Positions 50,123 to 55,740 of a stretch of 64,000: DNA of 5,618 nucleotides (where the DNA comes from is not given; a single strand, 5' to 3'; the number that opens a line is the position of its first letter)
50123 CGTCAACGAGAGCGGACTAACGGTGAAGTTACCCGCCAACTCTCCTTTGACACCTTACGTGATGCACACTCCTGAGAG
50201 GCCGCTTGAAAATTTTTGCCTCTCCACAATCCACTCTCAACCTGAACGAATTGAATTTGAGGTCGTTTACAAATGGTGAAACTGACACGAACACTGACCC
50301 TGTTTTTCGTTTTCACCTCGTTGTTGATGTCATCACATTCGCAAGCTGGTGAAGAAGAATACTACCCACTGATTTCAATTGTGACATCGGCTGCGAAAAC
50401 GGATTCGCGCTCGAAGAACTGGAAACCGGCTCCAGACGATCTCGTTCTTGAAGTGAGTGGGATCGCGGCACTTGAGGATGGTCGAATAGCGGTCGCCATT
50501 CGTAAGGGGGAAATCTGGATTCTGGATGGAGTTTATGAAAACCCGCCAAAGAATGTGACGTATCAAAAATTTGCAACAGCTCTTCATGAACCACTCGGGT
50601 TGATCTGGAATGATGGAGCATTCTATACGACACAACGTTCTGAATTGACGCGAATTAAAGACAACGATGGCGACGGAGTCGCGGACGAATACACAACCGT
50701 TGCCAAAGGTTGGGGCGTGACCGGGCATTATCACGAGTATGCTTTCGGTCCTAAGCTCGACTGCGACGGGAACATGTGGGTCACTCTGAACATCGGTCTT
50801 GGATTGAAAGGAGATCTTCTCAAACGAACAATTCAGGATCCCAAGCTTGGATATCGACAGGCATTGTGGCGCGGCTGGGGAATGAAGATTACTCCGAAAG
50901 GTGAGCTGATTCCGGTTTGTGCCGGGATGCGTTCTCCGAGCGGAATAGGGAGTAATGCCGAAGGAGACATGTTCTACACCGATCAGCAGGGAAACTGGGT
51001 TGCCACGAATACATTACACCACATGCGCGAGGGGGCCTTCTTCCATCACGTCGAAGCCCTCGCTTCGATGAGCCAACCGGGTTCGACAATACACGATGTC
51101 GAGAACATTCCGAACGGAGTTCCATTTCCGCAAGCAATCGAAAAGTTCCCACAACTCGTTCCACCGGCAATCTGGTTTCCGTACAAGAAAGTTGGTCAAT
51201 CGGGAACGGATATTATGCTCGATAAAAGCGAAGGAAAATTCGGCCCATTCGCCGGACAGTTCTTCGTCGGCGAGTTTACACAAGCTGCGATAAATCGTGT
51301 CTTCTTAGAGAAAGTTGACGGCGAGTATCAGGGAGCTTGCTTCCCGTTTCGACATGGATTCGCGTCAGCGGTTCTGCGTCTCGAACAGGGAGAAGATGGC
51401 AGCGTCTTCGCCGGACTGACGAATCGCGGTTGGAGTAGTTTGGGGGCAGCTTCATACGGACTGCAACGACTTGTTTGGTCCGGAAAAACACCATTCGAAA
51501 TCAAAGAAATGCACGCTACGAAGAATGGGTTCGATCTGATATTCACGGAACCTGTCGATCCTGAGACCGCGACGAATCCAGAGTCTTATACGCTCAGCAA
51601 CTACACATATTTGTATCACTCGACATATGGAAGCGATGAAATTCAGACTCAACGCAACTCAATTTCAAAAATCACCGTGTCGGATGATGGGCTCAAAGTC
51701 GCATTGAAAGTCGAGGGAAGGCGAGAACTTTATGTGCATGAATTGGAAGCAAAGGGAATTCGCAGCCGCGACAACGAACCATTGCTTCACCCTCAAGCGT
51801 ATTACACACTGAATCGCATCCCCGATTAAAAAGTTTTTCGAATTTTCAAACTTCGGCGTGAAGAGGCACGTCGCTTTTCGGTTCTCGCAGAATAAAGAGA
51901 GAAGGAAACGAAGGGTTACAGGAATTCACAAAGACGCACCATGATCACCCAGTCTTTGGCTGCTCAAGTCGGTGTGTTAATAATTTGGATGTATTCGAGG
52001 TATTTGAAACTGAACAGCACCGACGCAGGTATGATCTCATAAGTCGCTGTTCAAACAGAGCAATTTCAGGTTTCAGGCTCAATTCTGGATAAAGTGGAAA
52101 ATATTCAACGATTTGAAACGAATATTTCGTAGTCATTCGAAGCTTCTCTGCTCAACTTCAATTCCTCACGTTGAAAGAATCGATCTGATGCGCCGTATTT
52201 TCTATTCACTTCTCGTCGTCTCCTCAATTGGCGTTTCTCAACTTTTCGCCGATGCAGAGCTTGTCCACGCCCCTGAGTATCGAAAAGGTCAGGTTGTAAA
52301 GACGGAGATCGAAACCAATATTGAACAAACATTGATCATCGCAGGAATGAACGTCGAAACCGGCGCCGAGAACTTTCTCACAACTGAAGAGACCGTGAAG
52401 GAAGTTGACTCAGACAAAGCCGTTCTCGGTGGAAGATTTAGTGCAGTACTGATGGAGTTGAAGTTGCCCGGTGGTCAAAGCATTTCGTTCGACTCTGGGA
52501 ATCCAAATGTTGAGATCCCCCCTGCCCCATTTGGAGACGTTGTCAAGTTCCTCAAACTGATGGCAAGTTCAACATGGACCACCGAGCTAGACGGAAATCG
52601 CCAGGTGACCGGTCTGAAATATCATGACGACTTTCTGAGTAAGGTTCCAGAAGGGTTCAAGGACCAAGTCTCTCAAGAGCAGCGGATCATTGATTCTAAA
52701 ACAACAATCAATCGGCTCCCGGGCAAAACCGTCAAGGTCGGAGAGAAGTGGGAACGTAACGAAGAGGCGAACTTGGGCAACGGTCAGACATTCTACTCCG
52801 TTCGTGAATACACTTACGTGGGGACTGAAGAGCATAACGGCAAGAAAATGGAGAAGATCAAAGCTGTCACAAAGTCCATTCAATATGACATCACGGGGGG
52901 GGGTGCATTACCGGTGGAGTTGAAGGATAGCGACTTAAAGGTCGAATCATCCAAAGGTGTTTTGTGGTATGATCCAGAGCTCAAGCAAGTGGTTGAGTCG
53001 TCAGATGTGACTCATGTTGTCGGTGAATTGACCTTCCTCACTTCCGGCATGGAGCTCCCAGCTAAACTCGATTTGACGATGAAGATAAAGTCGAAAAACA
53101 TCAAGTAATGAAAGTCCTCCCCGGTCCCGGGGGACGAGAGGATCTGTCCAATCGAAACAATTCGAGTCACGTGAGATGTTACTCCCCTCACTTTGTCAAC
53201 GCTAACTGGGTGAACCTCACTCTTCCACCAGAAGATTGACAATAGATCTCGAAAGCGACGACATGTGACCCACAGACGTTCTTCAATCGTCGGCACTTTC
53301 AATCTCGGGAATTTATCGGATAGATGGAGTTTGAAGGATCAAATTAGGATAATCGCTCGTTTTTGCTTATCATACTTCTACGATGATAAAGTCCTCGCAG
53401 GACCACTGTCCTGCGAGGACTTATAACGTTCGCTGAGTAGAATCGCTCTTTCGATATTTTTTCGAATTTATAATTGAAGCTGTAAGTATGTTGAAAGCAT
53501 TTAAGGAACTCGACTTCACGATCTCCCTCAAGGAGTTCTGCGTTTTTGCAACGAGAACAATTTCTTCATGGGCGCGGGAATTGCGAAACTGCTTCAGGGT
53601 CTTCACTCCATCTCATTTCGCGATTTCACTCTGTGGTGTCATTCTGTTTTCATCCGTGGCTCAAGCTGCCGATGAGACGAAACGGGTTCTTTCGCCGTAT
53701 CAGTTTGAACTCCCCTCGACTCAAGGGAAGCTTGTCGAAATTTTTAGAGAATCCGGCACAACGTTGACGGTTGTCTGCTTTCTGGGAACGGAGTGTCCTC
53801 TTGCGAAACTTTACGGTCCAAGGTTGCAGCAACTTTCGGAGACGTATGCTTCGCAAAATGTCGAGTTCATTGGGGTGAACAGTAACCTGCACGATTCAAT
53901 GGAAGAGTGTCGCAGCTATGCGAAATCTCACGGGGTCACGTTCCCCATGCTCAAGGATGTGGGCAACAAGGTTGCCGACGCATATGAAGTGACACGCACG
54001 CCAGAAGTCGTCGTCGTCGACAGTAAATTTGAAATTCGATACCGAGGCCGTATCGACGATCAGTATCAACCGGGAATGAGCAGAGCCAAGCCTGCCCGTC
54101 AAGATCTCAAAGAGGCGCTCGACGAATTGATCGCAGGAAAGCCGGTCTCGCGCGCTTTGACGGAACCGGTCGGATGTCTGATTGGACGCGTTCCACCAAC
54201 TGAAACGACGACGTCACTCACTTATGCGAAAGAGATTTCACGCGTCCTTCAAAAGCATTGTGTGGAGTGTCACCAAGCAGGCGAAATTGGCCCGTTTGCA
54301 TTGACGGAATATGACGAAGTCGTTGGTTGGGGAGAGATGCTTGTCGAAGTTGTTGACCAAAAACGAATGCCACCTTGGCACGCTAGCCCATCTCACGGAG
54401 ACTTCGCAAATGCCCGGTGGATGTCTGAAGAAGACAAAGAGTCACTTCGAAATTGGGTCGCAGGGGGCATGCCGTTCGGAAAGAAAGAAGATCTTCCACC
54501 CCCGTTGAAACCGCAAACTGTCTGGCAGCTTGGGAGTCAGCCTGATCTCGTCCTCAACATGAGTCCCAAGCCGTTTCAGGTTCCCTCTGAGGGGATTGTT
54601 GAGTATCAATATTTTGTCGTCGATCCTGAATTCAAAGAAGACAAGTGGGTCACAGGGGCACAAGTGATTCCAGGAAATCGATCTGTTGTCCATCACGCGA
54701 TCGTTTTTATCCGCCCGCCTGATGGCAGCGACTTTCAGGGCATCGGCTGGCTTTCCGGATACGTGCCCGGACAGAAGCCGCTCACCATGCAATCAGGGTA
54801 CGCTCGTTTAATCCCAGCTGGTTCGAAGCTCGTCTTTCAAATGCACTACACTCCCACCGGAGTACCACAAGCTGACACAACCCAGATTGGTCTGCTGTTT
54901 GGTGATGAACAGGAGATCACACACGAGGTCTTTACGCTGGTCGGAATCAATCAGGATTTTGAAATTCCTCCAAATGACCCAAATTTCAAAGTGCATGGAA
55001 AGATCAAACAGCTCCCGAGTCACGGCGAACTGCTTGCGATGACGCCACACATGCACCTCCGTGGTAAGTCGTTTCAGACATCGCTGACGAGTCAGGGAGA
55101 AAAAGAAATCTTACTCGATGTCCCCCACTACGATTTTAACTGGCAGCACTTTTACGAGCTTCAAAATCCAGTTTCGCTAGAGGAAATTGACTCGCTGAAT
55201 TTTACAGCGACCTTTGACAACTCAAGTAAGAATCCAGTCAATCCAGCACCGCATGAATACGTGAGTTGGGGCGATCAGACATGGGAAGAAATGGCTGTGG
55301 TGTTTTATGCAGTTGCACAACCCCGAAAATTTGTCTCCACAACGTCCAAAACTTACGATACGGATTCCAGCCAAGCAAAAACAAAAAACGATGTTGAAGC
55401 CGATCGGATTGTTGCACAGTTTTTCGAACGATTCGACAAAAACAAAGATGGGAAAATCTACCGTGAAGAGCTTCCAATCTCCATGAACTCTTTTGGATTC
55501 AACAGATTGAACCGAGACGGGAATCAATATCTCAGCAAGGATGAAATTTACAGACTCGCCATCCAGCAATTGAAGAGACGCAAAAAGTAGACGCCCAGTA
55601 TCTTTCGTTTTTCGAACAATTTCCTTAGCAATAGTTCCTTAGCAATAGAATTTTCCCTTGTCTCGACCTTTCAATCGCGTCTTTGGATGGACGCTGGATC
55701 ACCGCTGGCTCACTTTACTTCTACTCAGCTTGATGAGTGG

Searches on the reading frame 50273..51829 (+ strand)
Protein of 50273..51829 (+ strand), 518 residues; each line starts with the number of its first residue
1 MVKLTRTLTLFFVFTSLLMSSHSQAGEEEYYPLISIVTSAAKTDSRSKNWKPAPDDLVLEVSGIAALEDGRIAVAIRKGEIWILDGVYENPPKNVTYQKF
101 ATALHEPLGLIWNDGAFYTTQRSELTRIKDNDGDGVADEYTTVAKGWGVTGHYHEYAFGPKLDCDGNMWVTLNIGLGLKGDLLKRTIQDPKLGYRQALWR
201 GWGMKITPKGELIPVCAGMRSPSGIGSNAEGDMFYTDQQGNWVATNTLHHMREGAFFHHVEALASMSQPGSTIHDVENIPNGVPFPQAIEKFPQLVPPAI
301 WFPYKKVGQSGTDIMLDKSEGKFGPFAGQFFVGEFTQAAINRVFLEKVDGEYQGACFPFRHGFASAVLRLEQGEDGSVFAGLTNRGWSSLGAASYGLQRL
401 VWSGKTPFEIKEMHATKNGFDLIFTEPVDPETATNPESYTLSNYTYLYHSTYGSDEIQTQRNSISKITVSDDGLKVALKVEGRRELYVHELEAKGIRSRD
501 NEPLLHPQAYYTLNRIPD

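Call 83: search_protein_families(library=pfam, proteins=[window:50273-51829:+], max_evalue=0.00001)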
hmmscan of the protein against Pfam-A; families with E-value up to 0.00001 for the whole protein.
window:50273-51829:+ (518 aa): 1 family
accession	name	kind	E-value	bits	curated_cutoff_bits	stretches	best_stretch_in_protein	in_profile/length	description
PF23500.1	DUF7133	-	2.1e-08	34.4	27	1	99-292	78-254/385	Domain of unknown function (DUF7133)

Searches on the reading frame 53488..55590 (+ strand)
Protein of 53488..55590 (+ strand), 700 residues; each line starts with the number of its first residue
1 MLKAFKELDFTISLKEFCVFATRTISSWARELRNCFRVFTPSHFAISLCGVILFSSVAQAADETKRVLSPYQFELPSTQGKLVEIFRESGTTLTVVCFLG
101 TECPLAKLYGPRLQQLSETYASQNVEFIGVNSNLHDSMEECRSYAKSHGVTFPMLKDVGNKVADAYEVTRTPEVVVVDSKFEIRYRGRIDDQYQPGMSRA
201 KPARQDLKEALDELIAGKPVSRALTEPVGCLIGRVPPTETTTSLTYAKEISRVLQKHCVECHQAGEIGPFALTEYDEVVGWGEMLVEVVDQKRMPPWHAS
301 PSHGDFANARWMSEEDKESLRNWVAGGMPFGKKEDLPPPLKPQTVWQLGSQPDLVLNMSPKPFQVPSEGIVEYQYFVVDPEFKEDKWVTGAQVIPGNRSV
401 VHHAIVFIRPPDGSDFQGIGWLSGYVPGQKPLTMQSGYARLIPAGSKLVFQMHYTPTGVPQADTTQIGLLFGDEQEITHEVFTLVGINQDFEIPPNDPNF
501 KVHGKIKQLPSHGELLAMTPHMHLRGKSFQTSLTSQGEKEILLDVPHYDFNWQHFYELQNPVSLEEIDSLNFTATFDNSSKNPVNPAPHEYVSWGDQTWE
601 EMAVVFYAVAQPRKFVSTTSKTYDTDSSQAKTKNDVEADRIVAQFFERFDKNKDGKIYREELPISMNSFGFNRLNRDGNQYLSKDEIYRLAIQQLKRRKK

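Call 83: search_protein_families(library=pfam, proteins=[window:53488-55590:+], max_evalue=0.00001)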
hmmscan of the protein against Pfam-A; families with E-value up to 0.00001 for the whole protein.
window:53488-55590:+ (700 aa): 4 families
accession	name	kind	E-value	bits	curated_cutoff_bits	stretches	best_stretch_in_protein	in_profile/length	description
PF00578.27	AhpC-TSA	-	1.4e-15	57.8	26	1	72-185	7-123/124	AhpC/TSA family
PF08534.16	Redoxin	-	5.9e-11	42.8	26.6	1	73-190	9-135/148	Redoxin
PF03712.20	Cu2_monoox_C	-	8.4e-09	35.5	23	1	485-606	9-132/157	Copper type II ascorbate-dependent monooxygenase, C-terminal domain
PF13905.12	Thioredoxin_8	-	1.5e-08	35.3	27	1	92-181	2-92/94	Thioredoxin-like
